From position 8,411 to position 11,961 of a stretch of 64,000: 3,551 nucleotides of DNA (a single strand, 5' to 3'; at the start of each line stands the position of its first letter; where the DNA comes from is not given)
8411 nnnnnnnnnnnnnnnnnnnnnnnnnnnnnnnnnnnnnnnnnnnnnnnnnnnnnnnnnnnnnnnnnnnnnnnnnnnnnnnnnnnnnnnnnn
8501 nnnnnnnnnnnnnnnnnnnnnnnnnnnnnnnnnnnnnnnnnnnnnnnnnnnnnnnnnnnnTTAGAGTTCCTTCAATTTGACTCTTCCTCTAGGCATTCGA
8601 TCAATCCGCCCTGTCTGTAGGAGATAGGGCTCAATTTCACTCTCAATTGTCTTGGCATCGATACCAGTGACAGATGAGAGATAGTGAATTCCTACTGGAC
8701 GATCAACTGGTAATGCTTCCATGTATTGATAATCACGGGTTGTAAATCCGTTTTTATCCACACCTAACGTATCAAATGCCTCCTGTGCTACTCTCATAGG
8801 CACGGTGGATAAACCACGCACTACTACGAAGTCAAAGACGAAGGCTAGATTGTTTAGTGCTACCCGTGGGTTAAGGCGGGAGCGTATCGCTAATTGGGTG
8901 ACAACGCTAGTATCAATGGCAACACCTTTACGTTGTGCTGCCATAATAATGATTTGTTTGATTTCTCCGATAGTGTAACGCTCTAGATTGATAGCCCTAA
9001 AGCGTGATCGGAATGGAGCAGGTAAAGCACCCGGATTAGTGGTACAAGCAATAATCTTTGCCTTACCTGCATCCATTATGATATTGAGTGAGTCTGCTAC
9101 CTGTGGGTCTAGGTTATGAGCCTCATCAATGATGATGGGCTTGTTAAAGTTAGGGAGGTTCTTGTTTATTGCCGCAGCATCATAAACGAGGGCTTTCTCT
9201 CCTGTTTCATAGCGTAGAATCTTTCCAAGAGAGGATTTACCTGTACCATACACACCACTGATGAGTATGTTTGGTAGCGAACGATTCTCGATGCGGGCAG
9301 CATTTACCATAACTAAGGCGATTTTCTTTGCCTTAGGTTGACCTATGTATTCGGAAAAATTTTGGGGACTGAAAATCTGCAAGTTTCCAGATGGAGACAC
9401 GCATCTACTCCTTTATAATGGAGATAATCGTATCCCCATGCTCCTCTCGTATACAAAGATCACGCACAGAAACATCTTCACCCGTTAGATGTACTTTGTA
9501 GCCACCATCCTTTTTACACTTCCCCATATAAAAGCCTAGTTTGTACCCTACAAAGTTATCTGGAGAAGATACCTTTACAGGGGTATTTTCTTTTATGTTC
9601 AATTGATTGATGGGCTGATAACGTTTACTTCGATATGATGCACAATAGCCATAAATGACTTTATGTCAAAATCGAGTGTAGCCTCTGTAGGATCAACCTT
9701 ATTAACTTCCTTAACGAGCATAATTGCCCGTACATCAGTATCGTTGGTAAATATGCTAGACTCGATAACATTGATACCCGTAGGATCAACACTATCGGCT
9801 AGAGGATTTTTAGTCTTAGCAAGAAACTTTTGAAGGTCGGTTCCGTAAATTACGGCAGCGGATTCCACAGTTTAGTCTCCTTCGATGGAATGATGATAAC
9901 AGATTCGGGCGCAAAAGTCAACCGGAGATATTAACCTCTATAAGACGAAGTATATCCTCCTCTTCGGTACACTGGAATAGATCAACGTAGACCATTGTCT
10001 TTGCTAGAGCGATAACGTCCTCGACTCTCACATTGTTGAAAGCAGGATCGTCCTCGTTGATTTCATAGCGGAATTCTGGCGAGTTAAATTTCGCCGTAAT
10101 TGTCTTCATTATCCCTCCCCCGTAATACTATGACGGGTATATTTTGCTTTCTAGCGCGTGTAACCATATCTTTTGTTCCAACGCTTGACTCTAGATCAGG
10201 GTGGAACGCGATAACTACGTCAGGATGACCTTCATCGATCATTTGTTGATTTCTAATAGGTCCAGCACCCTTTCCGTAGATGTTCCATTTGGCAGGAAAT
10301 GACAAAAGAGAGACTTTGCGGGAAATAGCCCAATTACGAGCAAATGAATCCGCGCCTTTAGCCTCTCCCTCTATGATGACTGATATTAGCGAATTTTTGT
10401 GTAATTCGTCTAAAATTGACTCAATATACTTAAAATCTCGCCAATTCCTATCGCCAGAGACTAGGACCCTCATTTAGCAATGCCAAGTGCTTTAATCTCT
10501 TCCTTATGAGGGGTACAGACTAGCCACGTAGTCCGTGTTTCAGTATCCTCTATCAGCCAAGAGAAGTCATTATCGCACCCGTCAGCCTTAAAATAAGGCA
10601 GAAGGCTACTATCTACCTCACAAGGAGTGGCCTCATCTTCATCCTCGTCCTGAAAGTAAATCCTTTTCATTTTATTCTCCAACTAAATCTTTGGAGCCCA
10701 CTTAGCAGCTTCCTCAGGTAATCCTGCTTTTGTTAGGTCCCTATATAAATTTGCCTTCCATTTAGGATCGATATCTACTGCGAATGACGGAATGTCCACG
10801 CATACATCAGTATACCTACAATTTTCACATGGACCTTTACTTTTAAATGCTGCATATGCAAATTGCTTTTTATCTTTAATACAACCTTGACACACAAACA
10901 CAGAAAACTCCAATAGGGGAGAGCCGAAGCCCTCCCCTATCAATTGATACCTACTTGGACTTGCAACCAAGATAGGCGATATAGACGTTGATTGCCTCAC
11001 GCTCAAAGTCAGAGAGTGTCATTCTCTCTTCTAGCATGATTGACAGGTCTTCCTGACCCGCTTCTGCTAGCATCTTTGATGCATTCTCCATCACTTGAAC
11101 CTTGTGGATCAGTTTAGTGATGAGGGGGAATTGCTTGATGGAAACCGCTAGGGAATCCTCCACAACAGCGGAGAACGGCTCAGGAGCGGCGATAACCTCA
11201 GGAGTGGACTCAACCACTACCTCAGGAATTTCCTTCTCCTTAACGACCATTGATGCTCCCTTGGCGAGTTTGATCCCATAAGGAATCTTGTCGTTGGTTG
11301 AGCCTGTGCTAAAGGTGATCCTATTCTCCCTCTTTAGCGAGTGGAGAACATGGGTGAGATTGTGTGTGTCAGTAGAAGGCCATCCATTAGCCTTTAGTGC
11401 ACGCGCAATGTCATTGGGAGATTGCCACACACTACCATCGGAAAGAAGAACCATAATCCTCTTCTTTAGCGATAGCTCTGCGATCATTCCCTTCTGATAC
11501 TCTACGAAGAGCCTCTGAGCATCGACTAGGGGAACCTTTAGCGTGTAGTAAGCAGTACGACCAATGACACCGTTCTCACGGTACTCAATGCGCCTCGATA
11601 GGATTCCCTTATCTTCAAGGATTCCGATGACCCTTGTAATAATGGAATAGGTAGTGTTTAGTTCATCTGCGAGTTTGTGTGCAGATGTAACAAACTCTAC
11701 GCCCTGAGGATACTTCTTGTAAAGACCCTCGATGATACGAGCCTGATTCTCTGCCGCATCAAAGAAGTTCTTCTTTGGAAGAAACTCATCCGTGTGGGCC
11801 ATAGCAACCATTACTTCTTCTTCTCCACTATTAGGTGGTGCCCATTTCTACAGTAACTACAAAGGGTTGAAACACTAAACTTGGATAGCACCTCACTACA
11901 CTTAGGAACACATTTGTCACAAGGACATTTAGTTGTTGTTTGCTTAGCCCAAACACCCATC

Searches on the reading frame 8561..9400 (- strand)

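Call 53: search_protein_families(library=pfam, proteins=[window:8561-9400:-], max_evalue=0.01)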
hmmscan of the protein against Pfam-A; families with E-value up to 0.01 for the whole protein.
window:8561-9400:- (279 aa): 8 families
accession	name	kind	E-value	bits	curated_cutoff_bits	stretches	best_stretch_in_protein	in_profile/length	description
PF05491.19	RuvB_C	-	9.8e-14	51.5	24.7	1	216-274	1-62/72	RuvB C-terminal winged helix domain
PF05496.18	RuvB_N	-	4e-12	46.6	27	1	12-111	3-110/159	Holliday junction DNA helicase RuvB P-loop domain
PF17864.7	AAA_lid_4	-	1.5e-10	41.1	27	1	142-215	1-74/74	RuvB AAA lid domain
PF00004.35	AAA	-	9.3e-05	23.3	21.2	1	45-136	1-125/131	ATPase family associated with various cellular activities (AAA)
PF06068.19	TIP49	-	0.0027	17.4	23.8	0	17-65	25-73/347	TIP49 P-loop domain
PF13238.12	AAA_18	-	0.0071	17.2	29.4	0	45-104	1-58/128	AAA domain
PF13401.12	AAA_22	-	0.0074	17.1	27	0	88-114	87-116/130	AAA domain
PF20693.3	YobI-ATPase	-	0.0079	16.2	27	1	36-63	8-35/363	YobI-like P-loop NTPase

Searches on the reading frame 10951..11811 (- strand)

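Call 53: search_protein_families(library=pfam, proteins=[window:10951-11811:-], max_evalue=0.01)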
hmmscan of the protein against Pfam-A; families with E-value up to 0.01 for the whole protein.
window:10951-11811:- (286 aa): 3 families
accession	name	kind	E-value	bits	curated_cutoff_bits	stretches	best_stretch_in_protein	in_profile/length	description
PF01047.28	MarR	-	7.6e-05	23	24.6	1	43-74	19-50/59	MarR family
PF13545.12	HTH_Crp_2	-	0.00084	19.7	27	1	38-74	19-56/70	Crp-like helix-turn-helix domain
PF21984.2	DnaD_N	-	0.0043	17.7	27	0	21-91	16-83/101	DnaD N-terminal domain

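Call 73: search_protein_families(library=ncbifam, proteins=[window:10951-11811:-], max_evalue=0.01)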
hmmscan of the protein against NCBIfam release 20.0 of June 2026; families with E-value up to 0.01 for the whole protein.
window:10951-11811:- (286 aa): 0 families

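Call 76: search_protein_families(library=phrogs, proteins=[window:10951-11811:-], max_evalue=0.01)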
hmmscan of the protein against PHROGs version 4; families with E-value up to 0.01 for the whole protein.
window:10951-11811:- (286 aa): 1 family
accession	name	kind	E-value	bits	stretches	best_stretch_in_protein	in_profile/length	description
phrog_428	-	DNA, RNA and nucleotide metabolism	0.001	19.3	1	39-178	125-234/455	replication initiation protein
